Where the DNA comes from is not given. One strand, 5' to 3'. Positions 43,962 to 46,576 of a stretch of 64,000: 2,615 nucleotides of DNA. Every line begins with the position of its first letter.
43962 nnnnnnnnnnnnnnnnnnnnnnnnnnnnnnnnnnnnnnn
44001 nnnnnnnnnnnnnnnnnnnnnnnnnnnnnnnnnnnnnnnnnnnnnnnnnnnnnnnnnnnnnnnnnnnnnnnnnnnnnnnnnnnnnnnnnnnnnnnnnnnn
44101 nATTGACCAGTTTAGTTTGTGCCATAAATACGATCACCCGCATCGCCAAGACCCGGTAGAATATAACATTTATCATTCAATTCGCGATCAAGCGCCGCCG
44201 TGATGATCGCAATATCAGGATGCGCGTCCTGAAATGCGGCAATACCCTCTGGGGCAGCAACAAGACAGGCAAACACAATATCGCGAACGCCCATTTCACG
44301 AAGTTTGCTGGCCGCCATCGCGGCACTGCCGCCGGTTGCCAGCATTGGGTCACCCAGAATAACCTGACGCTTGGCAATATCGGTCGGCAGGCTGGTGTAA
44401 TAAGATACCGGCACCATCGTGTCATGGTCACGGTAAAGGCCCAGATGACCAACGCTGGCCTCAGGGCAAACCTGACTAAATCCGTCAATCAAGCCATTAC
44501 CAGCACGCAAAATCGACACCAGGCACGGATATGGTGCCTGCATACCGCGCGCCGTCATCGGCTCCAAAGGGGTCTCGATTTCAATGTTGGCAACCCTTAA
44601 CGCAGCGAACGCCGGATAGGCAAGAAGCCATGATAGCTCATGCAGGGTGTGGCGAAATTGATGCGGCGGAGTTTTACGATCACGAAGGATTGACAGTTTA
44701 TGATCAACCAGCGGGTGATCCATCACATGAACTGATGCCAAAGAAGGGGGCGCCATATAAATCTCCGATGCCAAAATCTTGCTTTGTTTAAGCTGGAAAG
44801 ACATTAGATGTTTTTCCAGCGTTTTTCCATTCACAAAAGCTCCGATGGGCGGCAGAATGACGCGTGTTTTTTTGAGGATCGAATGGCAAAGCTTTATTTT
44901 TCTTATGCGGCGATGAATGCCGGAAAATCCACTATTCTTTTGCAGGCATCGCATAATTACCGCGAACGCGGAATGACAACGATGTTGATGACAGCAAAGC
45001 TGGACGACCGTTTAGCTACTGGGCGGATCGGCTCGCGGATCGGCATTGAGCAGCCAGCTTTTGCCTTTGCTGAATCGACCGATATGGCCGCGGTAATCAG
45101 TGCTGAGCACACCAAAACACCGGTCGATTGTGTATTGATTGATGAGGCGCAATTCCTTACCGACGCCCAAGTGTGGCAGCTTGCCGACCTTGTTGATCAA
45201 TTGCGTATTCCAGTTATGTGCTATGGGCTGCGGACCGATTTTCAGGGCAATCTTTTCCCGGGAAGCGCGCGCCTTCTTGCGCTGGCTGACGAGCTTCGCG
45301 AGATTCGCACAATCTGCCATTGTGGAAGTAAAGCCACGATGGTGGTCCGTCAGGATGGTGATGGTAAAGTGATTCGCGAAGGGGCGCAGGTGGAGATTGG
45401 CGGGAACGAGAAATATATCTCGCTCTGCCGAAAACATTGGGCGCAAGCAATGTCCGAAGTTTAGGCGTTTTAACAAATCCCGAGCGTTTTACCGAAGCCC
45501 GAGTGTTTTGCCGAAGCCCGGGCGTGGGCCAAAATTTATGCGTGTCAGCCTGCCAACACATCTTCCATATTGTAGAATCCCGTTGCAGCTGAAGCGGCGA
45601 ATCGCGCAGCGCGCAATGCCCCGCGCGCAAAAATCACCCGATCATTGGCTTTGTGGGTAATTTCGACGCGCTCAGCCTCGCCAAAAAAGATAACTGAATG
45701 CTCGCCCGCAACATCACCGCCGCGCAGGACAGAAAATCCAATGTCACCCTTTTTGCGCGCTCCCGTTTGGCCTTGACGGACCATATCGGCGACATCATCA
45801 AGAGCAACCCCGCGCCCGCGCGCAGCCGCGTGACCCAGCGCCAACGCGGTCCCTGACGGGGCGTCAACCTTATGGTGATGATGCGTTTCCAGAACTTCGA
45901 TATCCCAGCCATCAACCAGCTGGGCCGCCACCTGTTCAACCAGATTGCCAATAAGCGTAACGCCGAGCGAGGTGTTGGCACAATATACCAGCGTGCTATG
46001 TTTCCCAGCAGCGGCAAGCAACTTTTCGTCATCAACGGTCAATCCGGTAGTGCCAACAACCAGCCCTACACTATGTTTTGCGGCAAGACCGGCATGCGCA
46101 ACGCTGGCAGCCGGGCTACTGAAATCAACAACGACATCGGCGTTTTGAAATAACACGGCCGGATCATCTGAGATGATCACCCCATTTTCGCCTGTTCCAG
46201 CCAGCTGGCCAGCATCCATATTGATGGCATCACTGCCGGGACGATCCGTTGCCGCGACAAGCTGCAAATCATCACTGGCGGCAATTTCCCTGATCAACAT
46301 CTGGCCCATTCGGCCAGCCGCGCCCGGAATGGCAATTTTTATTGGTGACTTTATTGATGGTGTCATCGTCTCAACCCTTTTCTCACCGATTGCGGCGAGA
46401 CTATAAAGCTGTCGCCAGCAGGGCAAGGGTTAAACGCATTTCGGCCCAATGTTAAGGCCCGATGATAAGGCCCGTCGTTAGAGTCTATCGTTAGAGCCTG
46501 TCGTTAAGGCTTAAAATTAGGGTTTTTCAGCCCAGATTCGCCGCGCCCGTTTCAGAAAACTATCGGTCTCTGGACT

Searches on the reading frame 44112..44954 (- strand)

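Call 14: search_protein_families(library=pfam, proteins=[window:44112-44954:-])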
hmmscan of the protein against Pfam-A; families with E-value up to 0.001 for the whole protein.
window:44112-44954:- (280 aa): 1 family
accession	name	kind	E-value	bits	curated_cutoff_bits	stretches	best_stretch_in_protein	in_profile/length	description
PF14681.12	UPRTase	-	1.3e-73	247.3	27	1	77-279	1-206/206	Uracil phosphoribosyltransferase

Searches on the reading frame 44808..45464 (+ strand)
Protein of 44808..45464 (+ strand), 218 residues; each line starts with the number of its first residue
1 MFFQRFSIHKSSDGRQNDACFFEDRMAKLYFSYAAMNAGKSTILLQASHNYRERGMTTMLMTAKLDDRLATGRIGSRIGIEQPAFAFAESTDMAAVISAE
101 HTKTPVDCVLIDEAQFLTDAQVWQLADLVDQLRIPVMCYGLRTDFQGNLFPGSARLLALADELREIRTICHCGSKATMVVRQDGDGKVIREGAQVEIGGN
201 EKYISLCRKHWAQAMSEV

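Call 14: search_protein_families(library=pfam, proteins=[window:44808-45464:+])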
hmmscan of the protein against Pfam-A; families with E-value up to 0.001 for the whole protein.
window:44808-45464:+ (218 aa): 1 family
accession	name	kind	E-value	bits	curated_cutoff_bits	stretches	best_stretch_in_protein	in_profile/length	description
PF00265.24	TK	-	1.1e-51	175.7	20.6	1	28-211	2-176/176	Thymidine kinase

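Call 85: search_protein_families(library=ncbifam, proteins=[window:44808-45464:+], max_evalue=1e-10)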
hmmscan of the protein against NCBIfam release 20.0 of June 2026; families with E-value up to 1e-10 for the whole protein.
window:44808-45464:+ (218 aa): 5 families
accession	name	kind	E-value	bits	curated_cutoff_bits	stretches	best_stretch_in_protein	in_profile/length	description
NF003300.0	PRK04296.1-5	equivalog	2.1e-91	305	195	1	26-216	1-192/194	thymidine kinase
NF003298.0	PRK04296.1-3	equivalog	1.3e-78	263.3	375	1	26-216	1-191/205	thymidine kinase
NF003299.0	PRK04296.1-4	equivalog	3e-63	213.1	284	1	26-214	1-187/191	thymidine kinase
NF003297.0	PRK04296.1-2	equivalog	2.7e-50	171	252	1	26-215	1-197/216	thymidine kinase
NF003296.0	PRK04296.1-1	equivalog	3.8e-27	95.6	183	1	35-215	16-191/195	thymidine kinase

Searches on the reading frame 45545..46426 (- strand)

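Call 14: search_protein_families(library=pfam, proteins=[window:45545-46426:-])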
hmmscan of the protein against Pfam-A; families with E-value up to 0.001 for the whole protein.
window:45545-46426:- (293 aa): 2 families
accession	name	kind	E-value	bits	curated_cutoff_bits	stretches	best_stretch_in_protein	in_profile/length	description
PF05173.19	DapB_C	-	5e-41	140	27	1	155-291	1-121/121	Dihydrodipicolinate reductase, C-terminus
PF01113.26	DapB_N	-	6.6e-35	120.3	25.6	1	29-151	1-123/124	Dihydrodipicolinate reductase, N-terminus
